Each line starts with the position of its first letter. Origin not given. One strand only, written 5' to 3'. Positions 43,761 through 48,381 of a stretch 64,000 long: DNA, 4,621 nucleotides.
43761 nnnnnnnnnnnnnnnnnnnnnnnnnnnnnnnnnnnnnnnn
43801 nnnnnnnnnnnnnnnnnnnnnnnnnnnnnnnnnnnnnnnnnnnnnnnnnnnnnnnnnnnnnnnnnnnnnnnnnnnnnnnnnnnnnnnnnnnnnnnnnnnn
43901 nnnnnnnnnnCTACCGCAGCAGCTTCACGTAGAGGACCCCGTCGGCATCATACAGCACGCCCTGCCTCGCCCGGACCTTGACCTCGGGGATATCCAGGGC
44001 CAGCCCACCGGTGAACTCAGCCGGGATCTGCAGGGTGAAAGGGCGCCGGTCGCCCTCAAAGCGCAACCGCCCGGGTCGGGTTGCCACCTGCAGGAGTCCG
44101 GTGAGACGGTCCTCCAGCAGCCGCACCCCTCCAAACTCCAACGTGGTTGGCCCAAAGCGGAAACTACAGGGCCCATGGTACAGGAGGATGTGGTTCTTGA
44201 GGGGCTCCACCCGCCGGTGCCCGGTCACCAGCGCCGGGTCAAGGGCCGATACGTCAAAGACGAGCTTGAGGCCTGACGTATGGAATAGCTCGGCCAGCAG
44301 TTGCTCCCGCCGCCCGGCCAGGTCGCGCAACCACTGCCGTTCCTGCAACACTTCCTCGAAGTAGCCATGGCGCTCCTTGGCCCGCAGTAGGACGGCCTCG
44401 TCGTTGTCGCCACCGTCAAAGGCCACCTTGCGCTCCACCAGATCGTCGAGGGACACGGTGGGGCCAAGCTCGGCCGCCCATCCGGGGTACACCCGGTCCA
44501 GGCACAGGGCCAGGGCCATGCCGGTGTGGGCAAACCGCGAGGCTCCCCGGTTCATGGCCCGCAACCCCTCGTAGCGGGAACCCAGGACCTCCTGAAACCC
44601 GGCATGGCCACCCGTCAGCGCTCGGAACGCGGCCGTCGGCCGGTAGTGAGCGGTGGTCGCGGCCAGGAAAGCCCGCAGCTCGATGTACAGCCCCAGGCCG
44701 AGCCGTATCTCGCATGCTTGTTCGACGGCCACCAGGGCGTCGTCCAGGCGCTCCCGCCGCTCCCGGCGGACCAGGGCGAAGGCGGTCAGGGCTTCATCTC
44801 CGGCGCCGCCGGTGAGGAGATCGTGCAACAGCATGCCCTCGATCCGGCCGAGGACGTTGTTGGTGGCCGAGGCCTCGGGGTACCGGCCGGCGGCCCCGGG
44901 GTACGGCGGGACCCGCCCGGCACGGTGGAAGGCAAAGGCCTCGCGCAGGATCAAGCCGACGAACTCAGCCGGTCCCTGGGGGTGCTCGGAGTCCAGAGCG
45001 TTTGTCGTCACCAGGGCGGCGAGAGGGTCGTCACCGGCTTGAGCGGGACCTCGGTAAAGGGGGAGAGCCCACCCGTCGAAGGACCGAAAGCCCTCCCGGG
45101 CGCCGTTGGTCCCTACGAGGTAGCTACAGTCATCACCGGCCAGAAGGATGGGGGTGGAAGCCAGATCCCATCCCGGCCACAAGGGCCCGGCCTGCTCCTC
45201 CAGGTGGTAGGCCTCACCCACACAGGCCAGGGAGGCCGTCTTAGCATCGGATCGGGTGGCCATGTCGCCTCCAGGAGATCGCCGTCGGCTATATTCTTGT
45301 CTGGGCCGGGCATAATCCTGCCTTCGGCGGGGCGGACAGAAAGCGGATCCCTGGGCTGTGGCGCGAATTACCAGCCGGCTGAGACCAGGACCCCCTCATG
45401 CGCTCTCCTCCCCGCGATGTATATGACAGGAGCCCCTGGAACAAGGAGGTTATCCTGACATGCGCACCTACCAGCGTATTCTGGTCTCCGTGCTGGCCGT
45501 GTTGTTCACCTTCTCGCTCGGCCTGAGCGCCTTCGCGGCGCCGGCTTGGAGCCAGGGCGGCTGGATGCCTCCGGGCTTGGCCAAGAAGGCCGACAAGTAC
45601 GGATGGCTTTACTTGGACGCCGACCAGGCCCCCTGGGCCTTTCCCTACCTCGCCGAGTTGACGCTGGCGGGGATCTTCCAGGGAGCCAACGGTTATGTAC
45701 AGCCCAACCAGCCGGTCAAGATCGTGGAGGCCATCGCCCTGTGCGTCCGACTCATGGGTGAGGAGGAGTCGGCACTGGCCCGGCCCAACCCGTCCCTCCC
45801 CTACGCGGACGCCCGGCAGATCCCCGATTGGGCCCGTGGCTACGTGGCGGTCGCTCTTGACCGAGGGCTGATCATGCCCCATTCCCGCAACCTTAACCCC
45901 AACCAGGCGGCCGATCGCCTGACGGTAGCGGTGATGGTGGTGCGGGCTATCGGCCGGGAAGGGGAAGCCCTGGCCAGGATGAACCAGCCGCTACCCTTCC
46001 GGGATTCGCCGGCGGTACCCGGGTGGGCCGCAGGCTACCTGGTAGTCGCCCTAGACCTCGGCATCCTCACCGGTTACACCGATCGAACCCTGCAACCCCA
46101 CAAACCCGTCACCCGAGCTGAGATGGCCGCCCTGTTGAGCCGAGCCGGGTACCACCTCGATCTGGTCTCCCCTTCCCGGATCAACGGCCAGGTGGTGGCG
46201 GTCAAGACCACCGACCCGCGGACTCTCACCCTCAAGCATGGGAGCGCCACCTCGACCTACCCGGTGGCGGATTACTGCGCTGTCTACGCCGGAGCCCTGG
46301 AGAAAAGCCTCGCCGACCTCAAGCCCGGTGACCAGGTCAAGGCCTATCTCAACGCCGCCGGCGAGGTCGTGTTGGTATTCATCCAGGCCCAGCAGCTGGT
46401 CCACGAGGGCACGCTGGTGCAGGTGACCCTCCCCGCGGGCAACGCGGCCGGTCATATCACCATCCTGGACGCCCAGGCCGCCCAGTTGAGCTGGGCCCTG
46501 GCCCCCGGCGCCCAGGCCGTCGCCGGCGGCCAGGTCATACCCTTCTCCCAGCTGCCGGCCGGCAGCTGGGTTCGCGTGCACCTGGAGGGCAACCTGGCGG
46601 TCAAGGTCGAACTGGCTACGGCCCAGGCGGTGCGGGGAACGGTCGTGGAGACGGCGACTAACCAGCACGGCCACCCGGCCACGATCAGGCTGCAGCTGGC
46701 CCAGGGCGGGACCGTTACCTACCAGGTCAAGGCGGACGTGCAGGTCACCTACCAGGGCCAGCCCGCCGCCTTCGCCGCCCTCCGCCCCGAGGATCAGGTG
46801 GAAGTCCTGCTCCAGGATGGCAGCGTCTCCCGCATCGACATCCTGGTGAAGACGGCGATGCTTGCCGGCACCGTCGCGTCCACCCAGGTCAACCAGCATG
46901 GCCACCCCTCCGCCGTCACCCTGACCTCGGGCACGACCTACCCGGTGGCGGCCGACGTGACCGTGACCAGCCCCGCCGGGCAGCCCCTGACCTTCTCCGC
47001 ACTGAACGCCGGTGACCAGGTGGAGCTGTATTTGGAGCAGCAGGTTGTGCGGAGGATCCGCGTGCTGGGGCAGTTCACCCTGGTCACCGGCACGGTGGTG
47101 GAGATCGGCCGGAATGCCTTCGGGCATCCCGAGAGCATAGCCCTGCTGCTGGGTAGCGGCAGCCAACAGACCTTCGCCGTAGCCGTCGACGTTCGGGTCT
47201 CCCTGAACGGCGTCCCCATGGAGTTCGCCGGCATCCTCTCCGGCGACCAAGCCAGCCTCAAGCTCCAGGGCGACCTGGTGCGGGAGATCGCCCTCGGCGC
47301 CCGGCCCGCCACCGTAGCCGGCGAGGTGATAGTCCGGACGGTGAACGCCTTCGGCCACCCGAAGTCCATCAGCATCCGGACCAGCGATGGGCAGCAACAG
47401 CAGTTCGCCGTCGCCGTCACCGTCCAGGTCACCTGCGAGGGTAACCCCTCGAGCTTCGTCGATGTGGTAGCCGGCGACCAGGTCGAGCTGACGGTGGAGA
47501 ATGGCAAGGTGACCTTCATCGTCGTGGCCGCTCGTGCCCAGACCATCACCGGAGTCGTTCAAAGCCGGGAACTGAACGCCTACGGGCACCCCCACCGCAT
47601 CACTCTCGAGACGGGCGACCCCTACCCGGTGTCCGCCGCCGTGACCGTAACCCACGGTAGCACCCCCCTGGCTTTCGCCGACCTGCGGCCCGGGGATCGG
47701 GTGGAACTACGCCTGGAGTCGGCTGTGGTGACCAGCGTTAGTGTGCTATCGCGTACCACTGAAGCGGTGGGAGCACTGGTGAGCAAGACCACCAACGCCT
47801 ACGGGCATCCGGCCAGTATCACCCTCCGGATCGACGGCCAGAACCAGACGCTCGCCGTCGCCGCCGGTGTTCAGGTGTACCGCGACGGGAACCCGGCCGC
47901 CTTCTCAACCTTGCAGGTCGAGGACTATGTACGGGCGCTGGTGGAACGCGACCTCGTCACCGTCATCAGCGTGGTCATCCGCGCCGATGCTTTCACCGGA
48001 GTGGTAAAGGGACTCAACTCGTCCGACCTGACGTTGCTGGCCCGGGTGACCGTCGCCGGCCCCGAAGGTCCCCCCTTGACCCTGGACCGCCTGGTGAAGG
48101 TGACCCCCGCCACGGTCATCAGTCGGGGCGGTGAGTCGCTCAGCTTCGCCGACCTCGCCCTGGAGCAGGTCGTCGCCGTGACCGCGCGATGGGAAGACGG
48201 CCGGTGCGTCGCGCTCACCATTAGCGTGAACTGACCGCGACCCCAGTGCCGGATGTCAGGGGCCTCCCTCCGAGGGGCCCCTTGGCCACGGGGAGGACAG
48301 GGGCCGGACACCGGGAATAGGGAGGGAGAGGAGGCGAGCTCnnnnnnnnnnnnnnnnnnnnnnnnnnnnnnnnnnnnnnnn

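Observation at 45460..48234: Large SLH-anchored surface protein built from 7-9 tandem ~75-aa repeats with a conserved N-x-(H/F/Y)-G-H-P motif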

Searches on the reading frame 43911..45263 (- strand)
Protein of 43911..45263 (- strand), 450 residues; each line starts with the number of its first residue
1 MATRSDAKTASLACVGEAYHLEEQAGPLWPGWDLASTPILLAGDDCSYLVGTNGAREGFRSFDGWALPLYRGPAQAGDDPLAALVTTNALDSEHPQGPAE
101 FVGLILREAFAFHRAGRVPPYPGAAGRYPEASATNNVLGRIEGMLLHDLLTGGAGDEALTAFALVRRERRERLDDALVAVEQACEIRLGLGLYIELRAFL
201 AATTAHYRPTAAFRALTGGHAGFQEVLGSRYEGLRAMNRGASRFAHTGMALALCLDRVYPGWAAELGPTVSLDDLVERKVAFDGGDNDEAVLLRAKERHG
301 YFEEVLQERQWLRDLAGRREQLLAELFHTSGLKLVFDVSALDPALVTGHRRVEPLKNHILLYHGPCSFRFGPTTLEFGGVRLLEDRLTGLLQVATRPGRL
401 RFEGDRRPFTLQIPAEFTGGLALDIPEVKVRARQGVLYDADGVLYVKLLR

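Call 20: search_protein_families(library=pfam, proteins=[window:43911-45263:-], max_evalue=0.01)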
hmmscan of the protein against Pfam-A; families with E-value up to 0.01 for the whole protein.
window:43911-45263:- (450 aa): 0 families

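Call 54: search_solved_structures(query=window:43911-45263:-, max_evalue=1)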
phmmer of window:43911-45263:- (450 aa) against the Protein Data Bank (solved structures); distinct sequences matched with E-value up to 1: 0.

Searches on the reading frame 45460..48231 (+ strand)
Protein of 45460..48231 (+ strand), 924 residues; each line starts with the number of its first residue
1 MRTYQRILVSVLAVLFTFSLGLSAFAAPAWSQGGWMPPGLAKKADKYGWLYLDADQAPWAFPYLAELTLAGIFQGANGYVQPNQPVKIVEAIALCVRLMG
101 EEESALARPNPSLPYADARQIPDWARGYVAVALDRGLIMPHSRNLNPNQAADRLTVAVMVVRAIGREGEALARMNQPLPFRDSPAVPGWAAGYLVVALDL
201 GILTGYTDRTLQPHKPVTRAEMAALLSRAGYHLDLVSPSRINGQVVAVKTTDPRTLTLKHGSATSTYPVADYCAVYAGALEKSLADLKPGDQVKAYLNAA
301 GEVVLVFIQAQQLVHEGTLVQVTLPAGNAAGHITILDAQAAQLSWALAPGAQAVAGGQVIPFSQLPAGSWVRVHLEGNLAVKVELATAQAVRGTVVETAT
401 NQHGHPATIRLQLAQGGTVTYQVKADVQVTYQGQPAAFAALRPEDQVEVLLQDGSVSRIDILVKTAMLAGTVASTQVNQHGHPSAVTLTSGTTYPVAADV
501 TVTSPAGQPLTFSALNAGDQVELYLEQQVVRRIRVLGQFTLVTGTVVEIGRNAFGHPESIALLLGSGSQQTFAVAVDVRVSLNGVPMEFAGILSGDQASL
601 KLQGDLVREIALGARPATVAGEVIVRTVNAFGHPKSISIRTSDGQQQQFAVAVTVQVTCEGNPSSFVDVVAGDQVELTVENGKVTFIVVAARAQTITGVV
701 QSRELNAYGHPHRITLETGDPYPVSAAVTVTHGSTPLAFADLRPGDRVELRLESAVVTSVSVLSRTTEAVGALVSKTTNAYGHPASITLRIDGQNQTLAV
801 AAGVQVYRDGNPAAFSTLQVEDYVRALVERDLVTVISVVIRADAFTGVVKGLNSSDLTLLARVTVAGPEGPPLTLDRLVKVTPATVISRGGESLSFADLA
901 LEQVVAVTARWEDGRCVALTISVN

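Call 3: search_protein_families(library=pfam, proteins=[window:45460-48231:+], max_evalue=1)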
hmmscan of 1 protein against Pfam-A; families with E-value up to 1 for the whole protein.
window:45460-48231:+ (924 aa): 7 families
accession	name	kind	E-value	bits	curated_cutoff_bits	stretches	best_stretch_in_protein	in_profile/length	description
PF00395.25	SLH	-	1.3e-20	73.5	20.8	3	179-223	1-44/44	S-layer homology domain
PF25522.1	OB_cyt-4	-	9.1e-06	26.5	27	0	720-762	30-71/77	Mitochondrial protein cyt-4, OB-fold domain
PF04225.17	LysM_OapA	-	0.00083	19.9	22.3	0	279-310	35-66/85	Opacity-associated protein A LysM-like domain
PF01079.26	Hint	-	0.0072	16.4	29.7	0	280-305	26-50/213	Hint module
PF07920.16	DUF1684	-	0.016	16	25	0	395-454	16-77/139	Protein of unknown function (DUF1684)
PF14221.11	DUF4330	-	0.044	14.3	27.6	0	454-529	12-86/167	Domain of unknown function (DUF4330)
PF09962.14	DUF2196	-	0.05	14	25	1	381-416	18-53/61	Uncharacterized conserved protein (DUF2196)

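Call 4: search_protein_families(library=ncbifam, proteins=[window:45460-48231:+], max_evalue=1)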
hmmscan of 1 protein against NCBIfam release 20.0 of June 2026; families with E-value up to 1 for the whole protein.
window:45460-48231:+ (924 aa): 0 families

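Call 56: predict_structure(alignment_id=A2)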
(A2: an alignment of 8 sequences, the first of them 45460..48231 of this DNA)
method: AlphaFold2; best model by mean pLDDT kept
length: 924 residues; sequences in the alignment: 8
mean_pLDDT: 79.3   pTM: 0.38
mean pLDDT of the five models: 79.3, 78.5, 78.5, 77.3, 76.9
residues with pLDDT >= 90: 151; 70-90: 634; 50-70: 83; < 50: 56
segments of 3 or more residues with pLDDT < 50: 1-49, 867-869
pLDDT, mean of each block of 10 residues (from residue 1): 41 39 27 29 41 65 77 62 87 89 83 78 87 86 75 92 89 83 85 87 74 89 87 62 88 88 84 76 81 82 81 71 70 78 80 78 77 77 72 84 84 70 87 83 83 80 78 83 85 86 76 80 83 75 86 83 83 87 83 84 81 76 88 89 83 87 84 85 85 77 85 86 89 82 84 83 77 86 88 83 84 85 81 84 83 91 67 81 85 86 89 79 88
secondary structure, 60 per line:
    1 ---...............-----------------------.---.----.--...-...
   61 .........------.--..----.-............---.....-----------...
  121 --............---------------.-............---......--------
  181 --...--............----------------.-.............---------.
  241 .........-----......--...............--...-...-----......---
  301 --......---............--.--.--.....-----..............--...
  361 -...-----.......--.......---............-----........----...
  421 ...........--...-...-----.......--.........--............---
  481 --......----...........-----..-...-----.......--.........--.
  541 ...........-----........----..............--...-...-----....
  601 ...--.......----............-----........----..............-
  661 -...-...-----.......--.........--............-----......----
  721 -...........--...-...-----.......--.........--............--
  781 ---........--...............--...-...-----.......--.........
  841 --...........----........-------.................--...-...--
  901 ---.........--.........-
elements in order (helices of 4 or more, strands of 3 or more residues): H4-18 H58-69 H88-98 H102-106 H123-134 H153-163 H167-172 H188-199 H219-230 E240-249 E255-260 E263-277 E280-282 E292-297 E303-308 E312-323 E332-336 E342-355 E358-360 E370-376 E379-385 E389-400 E406-413 E418-431 E434-436 E446-452 E455-463 E466-477 E483-488 E493-503 E520-526 E529-537 E540-551 E557-564 E569-582 E585-587 E597-603 E606-612 E617-628 E634-641 E646-659 E662-664 E674-680 E683-691 E694-705 E711-716 E722-732 E735-737 E747-753 E756-764 E767-778 E784-791 E794-808 E811-813 E823-829 E832-840 E843-853 E858-865 E873-889 E892-894 E904-912 E915-923

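Call 80: find_related_loci(query=A4, collection=metagenome_contigs, flank=3000)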
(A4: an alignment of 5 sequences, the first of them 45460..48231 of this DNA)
Query A4 (924 aa) in metagenome_contigs; peptide patterns used: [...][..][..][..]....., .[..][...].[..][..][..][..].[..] (x = any residue, [..] = any of these).
151 stretches matched a pattern; 9 encode a relative of the query (tblastn E <= 1e-3); 9 distinct loci.
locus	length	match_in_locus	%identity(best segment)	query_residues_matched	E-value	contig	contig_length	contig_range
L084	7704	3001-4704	33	50-910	6e-49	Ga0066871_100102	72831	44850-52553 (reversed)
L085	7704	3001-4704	33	50-910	6e-49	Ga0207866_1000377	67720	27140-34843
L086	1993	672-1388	40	50-293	1e-46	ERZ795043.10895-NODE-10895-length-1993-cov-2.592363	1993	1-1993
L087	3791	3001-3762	39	51-312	8e-44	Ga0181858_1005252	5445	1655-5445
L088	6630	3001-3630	40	49-255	1e-42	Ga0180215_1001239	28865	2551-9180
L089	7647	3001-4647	32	2-852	4e-45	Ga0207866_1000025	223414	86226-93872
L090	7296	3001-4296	27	38-451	3e-30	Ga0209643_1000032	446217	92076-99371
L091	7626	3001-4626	25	38-687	4e-28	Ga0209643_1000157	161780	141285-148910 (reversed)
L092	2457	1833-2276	38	1-240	1e-20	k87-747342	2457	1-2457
